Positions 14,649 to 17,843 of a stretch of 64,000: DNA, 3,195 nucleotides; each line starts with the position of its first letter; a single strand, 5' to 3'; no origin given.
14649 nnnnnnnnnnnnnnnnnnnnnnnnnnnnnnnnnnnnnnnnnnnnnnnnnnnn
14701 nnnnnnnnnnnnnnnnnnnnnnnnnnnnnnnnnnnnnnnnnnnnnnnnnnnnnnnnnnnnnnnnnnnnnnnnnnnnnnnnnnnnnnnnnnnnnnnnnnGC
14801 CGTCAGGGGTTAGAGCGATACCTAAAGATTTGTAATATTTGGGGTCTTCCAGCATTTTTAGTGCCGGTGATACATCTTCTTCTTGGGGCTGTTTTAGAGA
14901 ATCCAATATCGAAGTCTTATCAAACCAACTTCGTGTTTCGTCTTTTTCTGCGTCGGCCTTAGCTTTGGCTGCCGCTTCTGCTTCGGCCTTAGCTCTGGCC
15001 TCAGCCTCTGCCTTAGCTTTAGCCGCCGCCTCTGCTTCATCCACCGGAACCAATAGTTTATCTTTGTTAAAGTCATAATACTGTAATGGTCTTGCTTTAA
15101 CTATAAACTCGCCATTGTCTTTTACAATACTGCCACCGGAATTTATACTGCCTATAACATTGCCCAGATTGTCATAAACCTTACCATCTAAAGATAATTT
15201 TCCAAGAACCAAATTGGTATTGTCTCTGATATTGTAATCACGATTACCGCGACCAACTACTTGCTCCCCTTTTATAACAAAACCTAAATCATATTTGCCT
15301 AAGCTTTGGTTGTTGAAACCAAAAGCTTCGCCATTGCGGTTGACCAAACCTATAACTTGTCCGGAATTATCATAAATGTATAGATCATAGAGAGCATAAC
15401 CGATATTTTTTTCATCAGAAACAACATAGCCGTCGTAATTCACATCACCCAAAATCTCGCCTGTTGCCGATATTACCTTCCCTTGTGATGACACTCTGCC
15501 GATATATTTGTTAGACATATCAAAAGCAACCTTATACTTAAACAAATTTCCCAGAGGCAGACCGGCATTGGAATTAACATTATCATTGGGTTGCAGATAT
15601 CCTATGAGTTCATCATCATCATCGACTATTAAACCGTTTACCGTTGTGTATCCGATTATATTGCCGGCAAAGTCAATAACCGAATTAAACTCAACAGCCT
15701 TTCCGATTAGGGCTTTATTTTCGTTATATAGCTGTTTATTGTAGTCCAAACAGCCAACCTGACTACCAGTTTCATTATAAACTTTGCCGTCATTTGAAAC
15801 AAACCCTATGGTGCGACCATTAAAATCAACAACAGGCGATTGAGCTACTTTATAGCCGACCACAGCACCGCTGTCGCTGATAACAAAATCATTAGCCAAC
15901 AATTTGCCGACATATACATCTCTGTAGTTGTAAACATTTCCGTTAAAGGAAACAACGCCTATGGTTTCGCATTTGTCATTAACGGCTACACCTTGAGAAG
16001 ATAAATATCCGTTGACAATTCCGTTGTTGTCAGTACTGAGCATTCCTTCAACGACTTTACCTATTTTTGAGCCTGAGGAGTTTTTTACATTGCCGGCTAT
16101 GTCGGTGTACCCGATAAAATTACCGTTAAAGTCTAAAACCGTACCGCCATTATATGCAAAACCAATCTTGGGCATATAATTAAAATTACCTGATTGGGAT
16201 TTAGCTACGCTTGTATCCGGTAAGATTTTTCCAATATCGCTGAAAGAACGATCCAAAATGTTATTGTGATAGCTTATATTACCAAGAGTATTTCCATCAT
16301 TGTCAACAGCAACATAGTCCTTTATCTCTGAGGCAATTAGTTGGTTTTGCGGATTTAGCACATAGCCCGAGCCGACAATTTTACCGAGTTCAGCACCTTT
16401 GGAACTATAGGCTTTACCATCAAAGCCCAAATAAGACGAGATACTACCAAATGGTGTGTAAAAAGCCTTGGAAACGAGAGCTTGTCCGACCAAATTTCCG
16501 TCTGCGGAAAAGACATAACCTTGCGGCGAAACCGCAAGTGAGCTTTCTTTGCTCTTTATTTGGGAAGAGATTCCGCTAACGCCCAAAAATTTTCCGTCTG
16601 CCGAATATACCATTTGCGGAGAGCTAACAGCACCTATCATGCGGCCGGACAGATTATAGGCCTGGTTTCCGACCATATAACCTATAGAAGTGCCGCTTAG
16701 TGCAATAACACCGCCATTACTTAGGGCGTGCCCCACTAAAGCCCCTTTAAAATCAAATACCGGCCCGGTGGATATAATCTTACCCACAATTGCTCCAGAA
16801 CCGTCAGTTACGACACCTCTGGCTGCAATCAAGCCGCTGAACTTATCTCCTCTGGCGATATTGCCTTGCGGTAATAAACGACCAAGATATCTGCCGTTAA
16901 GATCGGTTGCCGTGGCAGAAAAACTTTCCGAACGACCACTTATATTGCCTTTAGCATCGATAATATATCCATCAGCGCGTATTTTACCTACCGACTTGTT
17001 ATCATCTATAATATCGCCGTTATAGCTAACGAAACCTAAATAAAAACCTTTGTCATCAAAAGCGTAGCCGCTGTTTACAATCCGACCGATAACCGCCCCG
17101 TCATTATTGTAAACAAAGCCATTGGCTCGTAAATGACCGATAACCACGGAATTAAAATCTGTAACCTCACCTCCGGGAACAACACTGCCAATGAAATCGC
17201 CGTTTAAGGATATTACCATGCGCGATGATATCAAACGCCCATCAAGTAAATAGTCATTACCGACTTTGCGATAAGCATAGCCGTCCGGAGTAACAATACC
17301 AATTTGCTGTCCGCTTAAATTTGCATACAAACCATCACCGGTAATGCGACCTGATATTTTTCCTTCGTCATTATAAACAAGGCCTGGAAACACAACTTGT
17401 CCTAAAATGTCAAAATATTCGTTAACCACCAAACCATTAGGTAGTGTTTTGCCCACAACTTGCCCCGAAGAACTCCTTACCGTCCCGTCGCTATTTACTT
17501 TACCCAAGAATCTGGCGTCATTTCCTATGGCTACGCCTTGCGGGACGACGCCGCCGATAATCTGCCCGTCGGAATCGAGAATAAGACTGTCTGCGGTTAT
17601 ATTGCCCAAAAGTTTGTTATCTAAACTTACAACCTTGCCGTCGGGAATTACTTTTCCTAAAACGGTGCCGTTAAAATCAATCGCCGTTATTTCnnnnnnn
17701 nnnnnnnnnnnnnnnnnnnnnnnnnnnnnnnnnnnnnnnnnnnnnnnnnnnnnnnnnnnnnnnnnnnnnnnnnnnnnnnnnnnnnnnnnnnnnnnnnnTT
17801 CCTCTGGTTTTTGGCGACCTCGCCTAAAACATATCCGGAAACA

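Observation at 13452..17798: VirB10 with about 900 aa of novel beta-hairpin repeats and a TolA-like helix inserted between anchor and barrel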

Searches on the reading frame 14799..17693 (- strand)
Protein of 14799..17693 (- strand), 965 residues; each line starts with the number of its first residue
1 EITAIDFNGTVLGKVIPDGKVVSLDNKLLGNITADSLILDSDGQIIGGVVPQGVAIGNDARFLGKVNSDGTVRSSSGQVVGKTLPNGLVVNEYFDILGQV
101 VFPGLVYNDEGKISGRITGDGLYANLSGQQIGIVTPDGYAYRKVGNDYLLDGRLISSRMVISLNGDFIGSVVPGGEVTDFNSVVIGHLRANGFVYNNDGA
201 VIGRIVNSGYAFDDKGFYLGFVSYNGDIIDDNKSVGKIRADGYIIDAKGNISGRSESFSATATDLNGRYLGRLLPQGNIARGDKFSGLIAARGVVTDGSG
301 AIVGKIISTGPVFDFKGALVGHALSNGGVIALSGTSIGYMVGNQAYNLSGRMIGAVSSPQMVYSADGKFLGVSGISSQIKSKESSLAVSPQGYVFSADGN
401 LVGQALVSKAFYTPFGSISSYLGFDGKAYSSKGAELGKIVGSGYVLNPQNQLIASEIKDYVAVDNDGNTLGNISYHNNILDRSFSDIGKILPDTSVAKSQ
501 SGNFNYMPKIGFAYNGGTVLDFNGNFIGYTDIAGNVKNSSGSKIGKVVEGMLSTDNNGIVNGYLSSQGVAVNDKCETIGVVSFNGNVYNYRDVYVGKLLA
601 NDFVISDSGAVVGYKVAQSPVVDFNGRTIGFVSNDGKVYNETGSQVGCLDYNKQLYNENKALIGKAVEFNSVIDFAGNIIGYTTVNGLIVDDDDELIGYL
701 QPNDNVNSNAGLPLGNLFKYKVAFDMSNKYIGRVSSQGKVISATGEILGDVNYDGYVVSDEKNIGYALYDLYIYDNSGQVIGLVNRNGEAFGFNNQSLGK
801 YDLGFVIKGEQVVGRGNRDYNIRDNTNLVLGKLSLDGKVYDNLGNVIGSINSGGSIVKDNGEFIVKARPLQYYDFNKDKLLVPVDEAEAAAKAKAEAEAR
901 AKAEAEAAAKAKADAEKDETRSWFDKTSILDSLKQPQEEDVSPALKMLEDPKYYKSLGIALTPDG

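Call 36: predict_structure(alignment_id=A2)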
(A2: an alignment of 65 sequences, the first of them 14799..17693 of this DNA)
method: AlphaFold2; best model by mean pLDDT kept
length: 965 residues; sequences in the alignment: 65
mean_pLDDT: 87.8   pTM: 0.83
mean pLDDT of the five models: 87.8, 87.5, 86.0, 85.8, 85.0
residues with pLDDT >= 90: 701; 70-90: 169; 50-70: 25; < 50: 70
segments of 3 or more residues with pLDDT < 50: 878-892, 909-943, 946-965
pLDDT, mean of each block of 10 residues (from residue 1): 88 88 88 88 89 93 90 89 95 94 92 91 92 95 91 90 91 88 92 92 93 94 92 91 90 93 95 93 92 90 94 95 96 93 95 92 90 92 86 91 90 93 92 91 92 92 91 92 91 92 80 90 95 91 93 94 93 94 93 95 95 95 95 91 91 92 95 96 94 94 95 95 96 95 95 96 95 95 94 93 93 94 93 94 93 88 90 68 39 54 54 38 41 40 47 42 40
secondary structure, 60 per line:
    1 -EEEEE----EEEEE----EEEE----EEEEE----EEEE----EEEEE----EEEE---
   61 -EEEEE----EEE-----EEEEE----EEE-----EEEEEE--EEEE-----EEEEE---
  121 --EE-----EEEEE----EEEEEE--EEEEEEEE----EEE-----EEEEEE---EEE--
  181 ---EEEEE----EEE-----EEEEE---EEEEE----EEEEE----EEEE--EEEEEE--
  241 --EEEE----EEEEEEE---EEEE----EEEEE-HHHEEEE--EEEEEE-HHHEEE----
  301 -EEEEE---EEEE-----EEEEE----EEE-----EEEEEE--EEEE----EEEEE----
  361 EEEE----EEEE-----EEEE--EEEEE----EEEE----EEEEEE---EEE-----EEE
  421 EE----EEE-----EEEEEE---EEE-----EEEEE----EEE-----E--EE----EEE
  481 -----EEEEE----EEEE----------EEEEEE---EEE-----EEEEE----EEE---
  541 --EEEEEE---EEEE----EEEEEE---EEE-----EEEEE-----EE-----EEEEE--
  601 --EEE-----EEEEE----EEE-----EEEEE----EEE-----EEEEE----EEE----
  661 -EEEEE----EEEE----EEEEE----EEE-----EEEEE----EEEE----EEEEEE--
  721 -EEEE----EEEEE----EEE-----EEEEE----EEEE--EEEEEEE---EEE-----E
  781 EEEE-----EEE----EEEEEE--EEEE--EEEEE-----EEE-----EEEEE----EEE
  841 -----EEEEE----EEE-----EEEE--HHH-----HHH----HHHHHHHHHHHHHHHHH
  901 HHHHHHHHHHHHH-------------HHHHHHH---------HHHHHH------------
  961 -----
elements in order (helices of 4 or more, strands of 3 or more residues): E2-6 E11-15 E20-23 E28-32 E37-40 E45-49 E54-57 E62-66 E71-73 E79-83 E88-90 E96-101 E104-107 E113-117 E130-134 E139-144 E147-154 E159-161 E167-172 E176-178 E184-188 E193-195 E201-205 E209-213 E218-222 E227-230 E233-238 E243-246 E251-257 E261-264 E269-273 E278-281 E284-289 E294-296 E302-306 E310-313 E319-323 E328-330 E336-341 E344-347 E352-356 E361-364 E369-372 E378-381 E384-388 E393-396 E401-406 E410-412 E418-422 E427-429 E435-440 E444-446 E452-456 E461-463 E478-480 E486-490 E495-498 E509-514 E518-520 E526-530 E535-537 E543-548 E552-555 E560-565 E569-571 E577-581 E594-598 E603-605 E611-615 E620-622 E628-632 E637-639 E645-649 E654-656 E662-666 E671-674 E679-683 E688-690 E696-700 E705-708 E713-718 E722-725 E730-734 E739-741 E747-751 E756-759 E762-768 E772-774 E780-784 E790-792 E797-802 E805-808 E811-815 E821-823 E829-833 E838-840 E846-850 E855-857 E863-866 H884-913 H927-933 H943-948
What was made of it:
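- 15093..17693 (-): Array of 51 x 17-aa beta-hairpin units (aa 36-902), organised as 17 three-hairpin superrepeats; Pfam beta-flower / DUF3659 class. AF2 gives pLDDT about 90 with about 102 short strands (call 36).
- AF2 gives pLDDT 87.8 and pTM 0.83, about 102 strands of 4-6 aa with 4-aa turns, and no low-confidence linker (call 36). The array has no internal linkers (call 36).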

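Call 39: fold_search(model_id=the predicted structure, library=pdb)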
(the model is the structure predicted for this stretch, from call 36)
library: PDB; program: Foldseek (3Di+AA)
matches with E <= 10: 633; with E <= 0.001: 61
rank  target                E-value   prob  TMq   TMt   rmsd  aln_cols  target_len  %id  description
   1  8qja_D                1.3e-17  0.80  0.07  0.09  29.0      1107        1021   12  T6SS-linked Rhs repeat protein - Advenella mimigardefordensis VgrG-Rhs core (released 2024-09-25)
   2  8qja_A                2.2e-17  0.87  0.09  0.09  29.0      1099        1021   11  T6SS-linked Rhs repeat protein - Advenella mimigardefordensis VgrG-Rhs core (released 2024-09-25)
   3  7pq5                  5.1e-17  0.89  0.09  0.08  30.1      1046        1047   11  Photorhabdus laumondii T6SS-associated Rhs protein carrying the Tre23 toxin domain (released 2021-12-01)
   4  9g2h_A                1.1e-16  0.60  0.07  0.06  29.9      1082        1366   12  Mouse Teneurin2 dimer variant A1B0 (released 2026-01-21)
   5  9g2f_A                6.6e-16  0.51  0.07  0.05  30.2      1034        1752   12  Mouse Teneurin2 dimer variant A1B1 (released 2026-01-21)
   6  6fay                  7.3e-16  0.75  0.09  0.07  29.3      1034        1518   12  Teneurin3 monomer (released 2018-03-28)
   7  9g42_A                7.3e-16  0.66  0.08  0.06  30.1      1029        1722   13  Mouse Teneurin2 dimer variant A0B0 (released 2026-01-21)
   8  9bfu_A                2.1e-11  0.16  0.07  0.05  36.0      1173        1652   10  Cryo-EM structure of Sevenless extracellular domain (composite map of the dimer, pH 4.6) (released 2025-01-29)
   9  6sup                  5.6e-11  0.18  0.07  0.04  31.8      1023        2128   12  Crystal Structure of TcdB2-TccC3-Cdc42 (released 2019-12-04)
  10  5kis_B                2.0e-10  0.15  0.07  0.08  30.2       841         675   13  YenB/RHS2 complex (released 2017-08-09)
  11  6h6e_F                2.9e-10  0.15  0.07  0.05  31.7       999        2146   10  PTC3 holotoxin complex from Photorhabdus luminecens in prepore state (TcdA1, TcdB2, TccC3) (released 2018-10-03)
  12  6h6f_F                9.6e-10  0.11  0.06  0.04  31.4       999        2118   10  PTC3 holotoxin complex from Photorhabdus luminiscens - Mutant TcC-D651A (released 2018-10-03)
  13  4igl_D                7.2e-09  0.13  0.07  0.09  29.6       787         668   10  Structure of the RHS-repeat containing BC component of the secreted ABC toxin complex from Yersinia entomophaga (released 2013-08-07)
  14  8hme_E                2.2e-08  0.15  0.09  0.08  26.8       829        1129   11  head module state 1 of Tetrahymena IFT-A (released 2023-06-14)
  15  8jxe_A                4.1e-08  0.11  0.08  0.07  29.0       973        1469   12  rat megalin RAP complex head (released 2024-06-19)
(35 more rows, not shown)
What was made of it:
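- Closest known: Rhs/YD-repeat shells. Same: Long meander of beta-hairpin repeats of about 17-20 aa. These are the best local structural matches (call 39).
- Local Foldseek similarity to Rhs/teneurin/Tc YD sheets (E 1e-17 to 1e-10), but TM of at most 0.15 to any PDB chain listed among the best 50 (call 39). The best Foldseek hits are Rhs, teneurin and Tc-toxin shells (E 1e-17 to 1e-10, call 39).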
